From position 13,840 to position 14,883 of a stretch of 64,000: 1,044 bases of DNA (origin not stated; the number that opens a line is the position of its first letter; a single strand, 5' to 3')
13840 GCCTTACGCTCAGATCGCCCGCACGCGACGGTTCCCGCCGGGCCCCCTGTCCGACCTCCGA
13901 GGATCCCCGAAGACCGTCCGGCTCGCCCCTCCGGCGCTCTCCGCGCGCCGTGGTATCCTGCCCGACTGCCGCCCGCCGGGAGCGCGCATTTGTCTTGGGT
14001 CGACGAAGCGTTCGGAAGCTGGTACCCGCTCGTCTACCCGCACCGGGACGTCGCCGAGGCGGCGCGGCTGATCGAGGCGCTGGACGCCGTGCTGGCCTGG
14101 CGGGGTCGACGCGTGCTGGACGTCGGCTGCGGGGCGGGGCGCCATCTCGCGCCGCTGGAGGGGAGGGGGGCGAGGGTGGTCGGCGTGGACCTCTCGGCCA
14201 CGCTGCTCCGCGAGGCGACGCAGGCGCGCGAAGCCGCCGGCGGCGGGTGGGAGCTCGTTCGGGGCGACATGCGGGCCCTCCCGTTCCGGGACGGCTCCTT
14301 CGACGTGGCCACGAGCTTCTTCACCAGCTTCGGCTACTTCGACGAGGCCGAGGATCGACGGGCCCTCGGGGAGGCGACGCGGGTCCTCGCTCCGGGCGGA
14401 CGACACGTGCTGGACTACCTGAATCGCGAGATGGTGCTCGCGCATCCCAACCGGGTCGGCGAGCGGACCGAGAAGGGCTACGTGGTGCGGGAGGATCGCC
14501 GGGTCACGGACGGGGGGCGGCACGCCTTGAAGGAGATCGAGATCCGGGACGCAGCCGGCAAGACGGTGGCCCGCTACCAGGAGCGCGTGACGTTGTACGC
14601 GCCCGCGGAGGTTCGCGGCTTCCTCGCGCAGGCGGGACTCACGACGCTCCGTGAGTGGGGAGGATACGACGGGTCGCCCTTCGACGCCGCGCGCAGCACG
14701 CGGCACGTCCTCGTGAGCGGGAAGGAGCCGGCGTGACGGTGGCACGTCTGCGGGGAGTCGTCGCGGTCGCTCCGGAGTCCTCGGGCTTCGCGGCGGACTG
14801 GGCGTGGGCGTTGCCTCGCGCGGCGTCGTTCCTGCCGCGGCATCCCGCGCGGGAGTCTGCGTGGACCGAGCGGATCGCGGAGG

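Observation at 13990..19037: Complete bacillithiol operon (MT-bshC-bshB-bshA-hydrolase) with a coupled SAM-methyltransferase: predicted N-methyl-bacillithiol producer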

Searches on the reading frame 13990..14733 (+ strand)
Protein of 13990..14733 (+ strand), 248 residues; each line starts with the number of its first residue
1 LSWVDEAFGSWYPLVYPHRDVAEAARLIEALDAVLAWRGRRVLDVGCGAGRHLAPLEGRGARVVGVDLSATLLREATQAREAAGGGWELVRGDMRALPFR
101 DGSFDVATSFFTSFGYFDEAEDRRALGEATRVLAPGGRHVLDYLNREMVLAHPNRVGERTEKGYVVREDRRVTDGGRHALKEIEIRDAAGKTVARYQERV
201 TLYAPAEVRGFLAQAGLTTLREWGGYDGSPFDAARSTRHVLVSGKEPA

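Call 5: search_protein_families(library=ncbifam, proteins=[window:13990-14733:+], max_evalue=0.01)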
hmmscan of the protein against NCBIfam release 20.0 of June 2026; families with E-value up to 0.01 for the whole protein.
window:13990-14733:+ (248 aa): 46 families (the best 25 are shown)
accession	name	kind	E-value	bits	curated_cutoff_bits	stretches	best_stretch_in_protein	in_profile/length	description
NF041820.1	daptide_MTase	equivalog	7.7e-21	74.7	175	1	19-220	21-225/243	daptide-type RiPP biosynthesis methyltransferase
NF045667.1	MTase_DVU1556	equivalog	9.7e-18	64.4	155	1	31-142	15-120/213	DVU_1556 family methyltransferase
NF043040.1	corrin_prot_MT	hypoth_equivalog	7.9e-17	61.4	180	1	31-140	34-146/216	corrinoid protein-associated methyltransferase CpaM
TIGR01934.1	MenG_MenH_UbiE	subfamily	9.1e-15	54.5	158.35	1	32-144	33-145/223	ubiquinone/menaquinone biosynthesis methyltransferase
NF041537.1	ArsM_AhpD_UU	exception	6e-14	51.6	510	1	38-142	76-181/345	arsenite methyltransferase/AhpD domain selenoprotein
NF001241.0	PRK00216.1-2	equivalog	6.1e-14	52.2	327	1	32-141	45-147/231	demethylmenaquinone methyltransferase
NF047649.1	MTase_UXPK_star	exception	4.2e-13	49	460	1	39-142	78-182/283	methyltransferase/UXPK-star double selenoprotein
NF007610.0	PRK10258.1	equivalog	4e-12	46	342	1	29-141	32-138/251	malonyl-ACP O-methyltransferase BioC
NF001244.0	PRK00216.1-5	equivalog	5.6e-12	45.4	216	1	34-142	44-155/236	bifunctional demethylmenaquinone methyltransferase/2-methoxy-6-polyprenyl-1,4-benzoquinol methylase UbiE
NF052510.1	methyltran_MpqE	exception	2.3e-11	43.5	335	1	30-140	38-150/234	methyl-plastoquinone biosynthesis methyltransferase MpqE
TIGR02021.1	BchM-ChlM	equivalog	5.8e-11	42.2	158.9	1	28-119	45-133/218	magnesium protoporphyrin IX methyltransferase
NF041536.1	ArsM_DUF2284_UU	exception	2.5e-10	39.3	575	1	38-141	76-180/459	arsenite methyltransferase/DUF2284 domain selenoprotein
NF045825.1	FAmtase_mtf2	equivalog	7.4e-10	38.5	400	1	37-140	57-157/248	fatty-acid O-methyltransferase Mtf2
NF001243.0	PRK00216.1-4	equivalog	1.7e-09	37.4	235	1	38-140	47-150/237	demethylmenaquinone methyltransferase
NF040539.1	AST_met_ArsM_2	exception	3.1e-09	37.1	240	1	31-140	49-162/262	putative arsinothricin biosynthesis methyltransferase ArsM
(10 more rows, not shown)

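Call 6: search_protein_families(library=pfam, proteins=[window:13990-14733:+], max_evalue=0.01)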
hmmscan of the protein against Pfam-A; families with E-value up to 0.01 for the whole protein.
window:13990-14733:+ (248 aa): 12 families
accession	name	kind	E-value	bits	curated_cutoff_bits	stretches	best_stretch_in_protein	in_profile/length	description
PF13649.12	Methyltransf_25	-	1.9e-24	86.6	27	1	42-137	1-97/97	Methyltransferase domain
PF08241.18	Methyltransf_11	-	4.8e-22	78.8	21.2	1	43-140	1-94/95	Methyltransferase domain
PF13847.12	Methyltransf_31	-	1.8e-14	54.1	27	1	39-147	4-115/145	Methyltransferase domain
PF08242.18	Methyltransf_12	-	2.9e-12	47.6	30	1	43-138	1-97/98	Methyltransferase domain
PF01209.24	Ubie_methyltran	-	3.9e-12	46.4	20.1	1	36-141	45-152/233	ubiE/COQ5 methyltransferase family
PF13489.12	Methyltransf_23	-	5.5e-10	39.6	27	1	28-218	10-160/164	Methyltransferase domain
PF02353.26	CMAS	-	0.0012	18.6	27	1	25-82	49-107/273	Mycolic acid cyclopropane synthetase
PF07021.18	MetW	-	0.0014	18.7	21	1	38-78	13-54/193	Methionine biosynthesis protein MetW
PF08003.17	Methyltransf_9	-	0.0017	17.8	23.8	1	37-73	114-151/315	Protein of unknown function (DUF1698)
PF05724.17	TPMT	-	0.0024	18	26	1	28-77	27-76/218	Thiopurine S-methyltransferase (TPMT)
PF05175.20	MTS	-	0.0052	16.9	23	1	15-105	10-100/170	Methyltransferase small domain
PF01135.25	PCMT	-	0.007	16.6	20.3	0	28-79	66-117/210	Protein-L-isoaspartate(D-aspartate) O-methyltransferase (PCMT)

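Call 11: search_solved_structures(query=window:13990-14733:+, max_evalue=0.001, show_alignments=3)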
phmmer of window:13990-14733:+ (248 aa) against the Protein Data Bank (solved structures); distinct sequences matched with E-value up to 0.001: 67 (the best 60 are shown).
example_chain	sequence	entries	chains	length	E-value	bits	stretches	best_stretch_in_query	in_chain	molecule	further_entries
9ri2_A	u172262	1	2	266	4.2e-37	131.5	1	3-242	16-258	Methyltransferase, putative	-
1wzn_A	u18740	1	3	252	6.4e-15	58.9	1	37-144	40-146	SAM-dependent methyltransferase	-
7wzg_A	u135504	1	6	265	2.9e-14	56.7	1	29-238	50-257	Cypemycin N-terminal methyltransferase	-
1ve3_A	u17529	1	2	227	3.1e-14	56.6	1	23-147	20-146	hypothetical protein PH0226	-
9gdj_A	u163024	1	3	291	9.8e-11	45.1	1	40-144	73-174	Methyltransferase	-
7wzf_A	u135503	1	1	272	1.3e-10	44.8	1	7-233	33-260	YunM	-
9icz_A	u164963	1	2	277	3.2e-10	43.5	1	40-144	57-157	S-adenosylmethionine (SAM)-dependent methyltransferase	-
3bus_A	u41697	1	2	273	4.8e-10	42.9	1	25-140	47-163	Methyltransferase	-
6uak_A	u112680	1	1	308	7.1e-10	42.3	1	40-138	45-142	SAM dependent methyltransferase LahSB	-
9sot_A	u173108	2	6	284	9e-10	42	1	39-152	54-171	Class I SAM-dependent methyltransferase | Methyltransferase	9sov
5gm1_A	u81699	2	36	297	1.1e-09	41.8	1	27-139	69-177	O-methylransferase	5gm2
6uv6_A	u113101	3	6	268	2.4e-09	40.6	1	22-143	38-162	D-glucose O-methyltransferase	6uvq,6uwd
8zc8_A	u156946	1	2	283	3.1e-09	40.2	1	26-151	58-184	MitM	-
21zq_A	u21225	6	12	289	3.5e-09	40.1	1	26-151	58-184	MitM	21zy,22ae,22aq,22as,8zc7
5wp5_A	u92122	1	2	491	6e-09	39.3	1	38-149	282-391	Phosphomethylethanolamine N-methyltransferase 2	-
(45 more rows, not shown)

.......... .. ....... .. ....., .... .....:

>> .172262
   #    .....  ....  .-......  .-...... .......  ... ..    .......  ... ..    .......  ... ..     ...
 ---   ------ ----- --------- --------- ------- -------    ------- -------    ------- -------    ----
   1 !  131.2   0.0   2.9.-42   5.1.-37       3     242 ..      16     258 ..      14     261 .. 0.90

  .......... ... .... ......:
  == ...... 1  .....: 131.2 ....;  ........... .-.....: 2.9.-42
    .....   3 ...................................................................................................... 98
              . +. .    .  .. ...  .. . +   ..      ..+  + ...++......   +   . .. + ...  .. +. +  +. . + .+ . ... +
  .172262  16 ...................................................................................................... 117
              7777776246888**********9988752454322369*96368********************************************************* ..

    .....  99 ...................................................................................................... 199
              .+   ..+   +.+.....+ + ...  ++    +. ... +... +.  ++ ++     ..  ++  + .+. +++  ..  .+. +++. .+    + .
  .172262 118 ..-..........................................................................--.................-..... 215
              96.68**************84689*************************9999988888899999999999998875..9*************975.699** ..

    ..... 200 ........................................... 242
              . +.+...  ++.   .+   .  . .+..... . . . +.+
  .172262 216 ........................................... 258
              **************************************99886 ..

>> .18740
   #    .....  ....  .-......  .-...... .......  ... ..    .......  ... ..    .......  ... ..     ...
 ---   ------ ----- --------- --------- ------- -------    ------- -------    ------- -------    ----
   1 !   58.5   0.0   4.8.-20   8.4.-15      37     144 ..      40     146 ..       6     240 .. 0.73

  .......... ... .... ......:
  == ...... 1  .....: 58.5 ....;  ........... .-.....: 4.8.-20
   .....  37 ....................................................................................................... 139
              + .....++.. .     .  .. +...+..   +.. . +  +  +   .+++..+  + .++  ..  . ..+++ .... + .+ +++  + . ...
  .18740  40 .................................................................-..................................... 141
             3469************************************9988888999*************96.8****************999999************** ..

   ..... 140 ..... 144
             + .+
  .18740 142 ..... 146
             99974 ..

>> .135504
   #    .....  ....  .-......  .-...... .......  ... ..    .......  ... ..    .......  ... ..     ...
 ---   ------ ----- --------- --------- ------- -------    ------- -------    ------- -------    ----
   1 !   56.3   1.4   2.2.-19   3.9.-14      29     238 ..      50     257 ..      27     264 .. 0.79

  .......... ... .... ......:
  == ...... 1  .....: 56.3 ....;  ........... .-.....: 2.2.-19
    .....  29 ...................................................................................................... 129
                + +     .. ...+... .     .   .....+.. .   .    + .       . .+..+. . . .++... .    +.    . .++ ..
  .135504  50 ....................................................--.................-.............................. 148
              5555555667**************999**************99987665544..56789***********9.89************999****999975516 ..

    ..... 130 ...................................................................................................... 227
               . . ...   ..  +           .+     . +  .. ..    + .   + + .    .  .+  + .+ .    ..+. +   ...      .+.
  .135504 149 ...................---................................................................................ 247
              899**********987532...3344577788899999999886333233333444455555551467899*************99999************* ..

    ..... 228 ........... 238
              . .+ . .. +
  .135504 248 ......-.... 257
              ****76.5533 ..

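Call 15: find_homologous_proteins(query=window:13990-14733:+, max_evalue=1e-10)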
Query window:13990-14733:+ (248 aa): 3348 proteins with E <= 1e-10 among 8000 candidates; the best 120 are listed.
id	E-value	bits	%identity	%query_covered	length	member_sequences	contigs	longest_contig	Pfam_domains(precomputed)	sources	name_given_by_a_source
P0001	5.1e-160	549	100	100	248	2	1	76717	PF13847.13,PF13489.13,PF13649.13,PF01209.25,PF08241.19,PF08242.19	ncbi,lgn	ncbi:MAG: class I SAM-dependent methyltransferase [bacterium]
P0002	3.3e-131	455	83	100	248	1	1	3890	PF13847.13,PF13489.13,PF13649.13,PF01209.25,PF08241.19,PF08242.19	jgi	jgi:SAM-dependent methyltransferase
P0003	7.6e-113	394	74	100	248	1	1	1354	PF13847.13,PF13489.13,PF13649.13,PF01209.25,PF08241.19,PF08242.19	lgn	-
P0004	3.5e-108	379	69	100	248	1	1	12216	PF13847.13,PF13489.13,PF13649.13,PF01209.25,PF08241.19,PF08242.19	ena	-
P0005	6.1e-107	375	69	100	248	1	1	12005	PF13847.13,PF13489.13,PF13649.13,PF01209.25,PF08241.19,PF08242.19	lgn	-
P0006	6.1e-105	369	69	100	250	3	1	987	PF13847.13,PF13489.13,PF13649.13,PF01209.25,PF08241.19,PF08242.19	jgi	jgi:SAM-dependent methyltransferase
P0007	1.1e-90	322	63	99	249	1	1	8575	PF13847.13,PF13489.13,PF13649.13,PF01209.25,PF08241.19,PF08242.19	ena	-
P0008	9.5e-89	315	62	99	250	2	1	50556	PF13847.13,PF13489.13,PF13649.13,PF01209.25,PF08241.19,PF08242.19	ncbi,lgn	-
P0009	1.7e-87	311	62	99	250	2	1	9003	PF13847.13,PF13489.13,PF13649.13,PF01209.25,PF08241.19,PF08242.19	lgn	-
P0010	2.8e-87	311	62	99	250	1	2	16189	PF13847.13,PF13489.13,PF13649.13,PF08241.19,PF08242.19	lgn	-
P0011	2.8e-87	311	60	99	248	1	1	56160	PF13847.13,PF13489.13,PF13649.13,PF08241.19,PF08242.19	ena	-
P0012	8.4e-85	303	62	99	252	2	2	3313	PF13847.13,PF13489.13,PF13649.13,PF01209.25,PF08241.19,PF08242.19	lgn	-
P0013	1.2e-84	302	62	100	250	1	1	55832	PF13847.13,PF13489.13,PF13649.13,PF01209.25,PF08241.19,PF08242.19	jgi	jgi:SAM-dependent methyltransferase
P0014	1.5e-84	302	59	99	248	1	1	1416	PF13847.13,PF13489.13,PF13649.13,PF01209.25,PF08241.19,PF08242.19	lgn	-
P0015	1.3e-82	295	58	99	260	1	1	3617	PF13847.13,PF13489.13,PF13649.13,PF01209.25,PF08241.19,PF08242.19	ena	-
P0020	2.8e-78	281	55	99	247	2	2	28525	PF13847.13,PF13489.13,PF13649.13,PF01209.25,PF08241.19,PF08242.19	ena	-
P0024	8.2e-77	276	55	99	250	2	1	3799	PF13847.13,PF13489.13,PF13649.13,PF01209.25,PF08241.19,PF08242.19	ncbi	-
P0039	1.7e-71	259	52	99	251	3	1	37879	PF13847.13,PF13489.13,PF13649.13,PF01209.25,PF08241.19,PF08242.19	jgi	jgi:ubiquinone/menaquinone biosynthesis C-methylase UbiE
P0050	3.4e-53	199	48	94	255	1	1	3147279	PF13847.13,PF13489.13,PF13649.13,PF01209.25,PF08241.19,PF08242.19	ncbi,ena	-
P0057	3.1e-52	196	47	99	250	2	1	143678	PF13847.13,PF13489.13,PF13649.13,PF01209.25,PF08241.19,PF08242.19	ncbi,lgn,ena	-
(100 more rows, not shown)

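Call 18: find_related_loci(query=A1, collection=genome_contigs, flank=8000)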
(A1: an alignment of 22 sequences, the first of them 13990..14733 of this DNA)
Query A1 (248 aa) in genome_contigs; peptide patterns used: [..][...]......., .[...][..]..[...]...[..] (x = any residue, [..] = any of these).
600 stretches matched a pattern (row limit reached: there are more); 571 encode a relative of the query (tblastn E <= 1e-3); the best 80 are kept; 80 distinct loci.
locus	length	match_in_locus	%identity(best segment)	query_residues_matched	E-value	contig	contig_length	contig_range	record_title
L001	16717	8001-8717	49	3-244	4e-56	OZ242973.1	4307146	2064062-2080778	MAG: Longimicrobiales bacterium isolate 604f19ae-e220-46ce-a052-2e0d8117235f genome assembly, chromosome: 1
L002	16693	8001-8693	48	1-233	2e-55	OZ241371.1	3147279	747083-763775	MAG: Longimicrobiales bacterium isolate 2d559517-74ca-4cf4-aa32-356f4896a586 genome assembly, chromosome: 1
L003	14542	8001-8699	47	3-242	4e-52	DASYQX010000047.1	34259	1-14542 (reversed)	MAG TPA_asm: Gemmatimonadales bacterium isolate SMAG_U4496 k141_2522655, whole genome shotgun sequence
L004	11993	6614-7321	45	2-242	1e-49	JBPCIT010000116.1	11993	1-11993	MAG: Longimicrobiaceae bacterium isolate TH_ant_mag_7 S1Ck127_3934426_flag_0_multi_10.9916_len_11993, whole genome shotg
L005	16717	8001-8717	44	3-243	3e-49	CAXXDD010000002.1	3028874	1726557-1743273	MAG: Longimicrobiales bacterium isolate b3959559-3b23-4102-94a7-0dacaa5f4209 genome assembly, contig: contig_2, whole ge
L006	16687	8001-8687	44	1-231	3e-47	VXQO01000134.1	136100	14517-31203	MAG: Gemmatimonadetes bacterium isolate SB0664_bin_10 NODE_122_length_136100_cov_77.469712, whole genome shotgun sequenc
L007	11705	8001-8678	44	2-229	8e-47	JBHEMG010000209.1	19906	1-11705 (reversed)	MAG: Gemmatimonadales bacterium isolate S2_bin.9.orig S2_k141_2236494, whole genome shotgun sequence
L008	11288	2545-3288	42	3-243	1e-45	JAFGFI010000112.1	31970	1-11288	MAG: Anaerolineae bacterium isolate Zod_Metabat.1307 k87_3406055, whole genome shotgun sequence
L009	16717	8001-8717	41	2-242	2e-45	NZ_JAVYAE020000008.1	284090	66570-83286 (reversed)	Paenibacillus hubeiensis strain ES5-4 NODE_8_length_284090_cov_95.494967, whole genome shotgun sequence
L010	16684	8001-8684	44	3-237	1e-44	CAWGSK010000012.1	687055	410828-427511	MAG: uncultured Gemmatimonadales bacterium isolate MFD05684.bin.2.194 genome assembly, contig: contig_58138, whole genom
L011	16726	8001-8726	41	2-245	5e-44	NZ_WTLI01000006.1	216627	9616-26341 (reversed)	Paenibacillus turpanensis strain YIM B00363 Scaffold6, whole genome shotgun sequence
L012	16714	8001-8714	43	2-245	4e-44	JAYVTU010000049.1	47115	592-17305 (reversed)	MAG: Planctomycetota bacterium isolate GL74_UP_metabat_107_sub GL74_UP_metabat_107_sub_48, whole genome shotgun sequence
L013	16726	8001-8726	37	1-246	5e-44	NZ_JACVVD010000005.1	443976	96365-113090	Paenibacillus sedimenti strain WST5 WST5_5, whole genome shotgun sequence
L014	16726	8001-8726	42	1-246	5e-44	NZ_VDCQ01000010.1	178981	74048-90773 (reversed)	Paenibacillus hemerocallicola strain KCTC 33185 RDPYD18112709_A.Scaf10, whole genome shotgun sequence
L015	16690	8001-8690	44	3-241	3e-43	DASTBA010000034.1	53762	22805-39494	MAG TPA_asm: Gemmatimonadales bacterium isolate SMAG_U752 k141_1981222, whole genome shotgun sequence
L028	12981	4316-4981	43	3-229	9e-40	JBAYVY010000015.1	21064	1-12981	MAG: Phycisphaeraceae bacterium isolate SO_2016_LW3_70 scaffold03598_LW162_2016, whole genome shotgun sequence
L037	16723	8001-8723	40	1-248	3e-38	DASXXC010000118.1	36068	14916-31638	MAG TPA_asm: Thermoanaerobaculia bacterium isolate SMAG_U4788 k141_6407, whole genome shotgun sequence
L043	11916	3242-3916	41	1-230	6e-38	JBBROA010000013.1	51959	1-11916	MAG: Thermoanaerobaculia bacterium isolate La1_metabat2.230 LA1C_B2.230_k141_1926871L_51959_cov_12.9768, whole genome sh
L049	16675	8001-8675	40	3-231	1e-37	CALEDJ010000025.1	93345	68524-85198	MAG: uncultured bacterium isolate N1_Bin_MAXBIN__043_1 genome assembly, contig: c_000001728185, whole genome shotgun seq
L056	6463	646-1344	41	1-246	2e-36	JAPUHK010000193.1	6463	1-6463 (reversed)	MAG: Planctomycetota bacterium isolate KW1-S05_81 KW1-S05_81_cg193, whole genome shotgun sequence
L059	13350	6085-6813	38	1-248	7e-36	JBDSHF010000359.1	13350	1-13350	MAG: Thermoanaerobaculia bacterium isolate cluster1_bin.27 k127_15548974, whole genome shotgun sequence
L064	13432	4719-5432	37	1-247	6e-35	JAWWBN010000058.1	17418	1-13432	MAG: Thermoanaerobaculia bacterium isolate HN16.bin.12 k141_2000593_length_17418_cov_9.2881, whole genome shotgun sequen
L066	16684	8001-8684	34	1-231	6e-35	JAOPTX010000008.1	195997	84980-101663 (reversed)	MAG: Fibrobacterales bacterium isolate tPB_Fibr1 H3element_contig_25, whole genome shotgun sequence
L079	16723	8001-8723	39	1-246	1e-33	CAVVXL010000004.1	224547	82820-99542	MAG: uncultured Acidobacteriota bacterium isolate MFD04580.bin.1.42 genome assembly, contig: contig_17093, whole genome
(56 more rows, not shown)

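Call 21: find_encoding_contigs(protein=P0001, flank=10000, max_places=2)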
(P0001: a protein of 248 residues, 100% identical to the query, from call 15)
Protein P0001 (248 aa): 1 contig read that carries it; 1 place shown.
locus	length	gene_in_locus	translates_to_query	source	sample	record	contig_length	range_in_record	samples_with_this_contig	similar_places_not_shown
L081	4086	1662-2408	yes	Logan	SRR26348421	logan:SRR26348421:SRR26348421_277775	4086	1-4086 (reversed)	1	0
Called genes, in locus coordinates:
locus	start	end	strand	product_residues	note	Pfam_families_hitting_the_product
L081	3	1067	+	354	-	?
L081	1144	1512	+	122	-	PF00072:Response_reg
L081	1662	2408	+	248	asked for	PF13489:Methyltransf_23, PF01209:Ubie_methyltran, PF13847:Methyltransf_31, PF08241:Methyltransf_11, PF08242:Methyltransf_12, PF13649:Methyltransf_25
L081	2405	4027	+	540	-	PF10079:Rossmann-like_BshC, PF24850:CC_BshC (weak)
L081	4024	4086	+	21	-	?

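Call 22: find_encoding_contigs(protein=P0008, flank=8000, max_places=2)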
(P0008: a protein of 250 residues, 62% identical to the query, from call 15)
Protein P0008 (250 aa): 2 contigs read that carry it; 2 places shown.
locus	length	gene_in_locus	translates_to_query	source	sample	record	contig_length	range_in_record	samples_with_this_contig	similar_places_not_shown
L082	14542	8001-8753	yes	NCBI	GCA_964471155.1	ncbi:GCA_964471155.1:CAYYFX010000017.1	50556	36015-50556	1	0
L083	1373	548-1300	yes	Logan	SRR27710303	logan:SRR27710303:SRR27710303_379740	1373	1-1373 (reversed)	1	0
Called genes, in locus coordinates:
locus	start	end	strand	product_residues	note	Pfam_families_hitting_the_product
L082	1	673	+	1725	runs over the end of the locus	PF01364:Peptidase_C25, PF13517:FG-GAP_3 (faint), PF18962:Por_Secre_tail (faint), PF13570:Beta-prop_ACSF4 (faint), PF25292:Beta-prop_CGLA (faint), PF13860:FlgD_ig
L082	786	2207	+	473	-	PF00224:PK, PF02887:PK_C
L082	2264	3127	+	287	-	PF08668:HDOD, PF01966:HD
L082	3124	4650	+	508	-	PF01590:GAF, PF13492:GAF_3, PF13185:GAF_2, PF13426:PAS_9 (faint), PF00989:PAS, PF08448:PAS_4, PF00512:HisKA (weak)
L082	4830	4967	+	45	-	-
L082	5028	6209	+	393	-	PF13435:Cytochrome_C554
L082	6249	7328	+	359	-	-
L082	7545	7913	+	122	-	PF00072:Response_reg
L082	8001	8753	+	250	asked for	PF13489:Methyltransf_23 (weak), PF01209:Ubie_methyltran (faint), PF13847:Methyltransf_31, PF08241:Methyltransf_11, PF08242:Methyltransf_12, PF13649:Methyltransf_25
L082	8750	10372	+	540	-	PF10079:Rossmann-like_BshC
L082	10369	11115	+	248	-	PF02585:PIG-L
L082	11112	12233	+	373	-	PF13439:Glyco_transf_4, PF13477:Glyco_trans_4_2, PF13579:Glyco_trans_4_4, PF20706:GT4-conflict, PF00534:Glycos_transf_1, PF13692:Glyco_trans_1_4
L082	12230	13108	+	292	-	PF05448:AXE1 (faint), PF01738:DLH (faint), PF20434:BD-FAE (faint), PF00561:Abhydrolase_1 (weak), PF12146:Hydrolase_4 (weak), PF00326:Peptidase_S9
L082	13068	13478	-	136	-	PF01641:SelR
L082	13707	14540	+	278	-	?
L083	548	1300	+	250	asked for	PF13489:Methyltransf_23 (weak), PF01209:Ubie_methyltran (faint), PF13847:Methyltransf_31, PF08241:Methyltransf_11, PF08242:Methyltransf_12, PF13649:Methyltransf_25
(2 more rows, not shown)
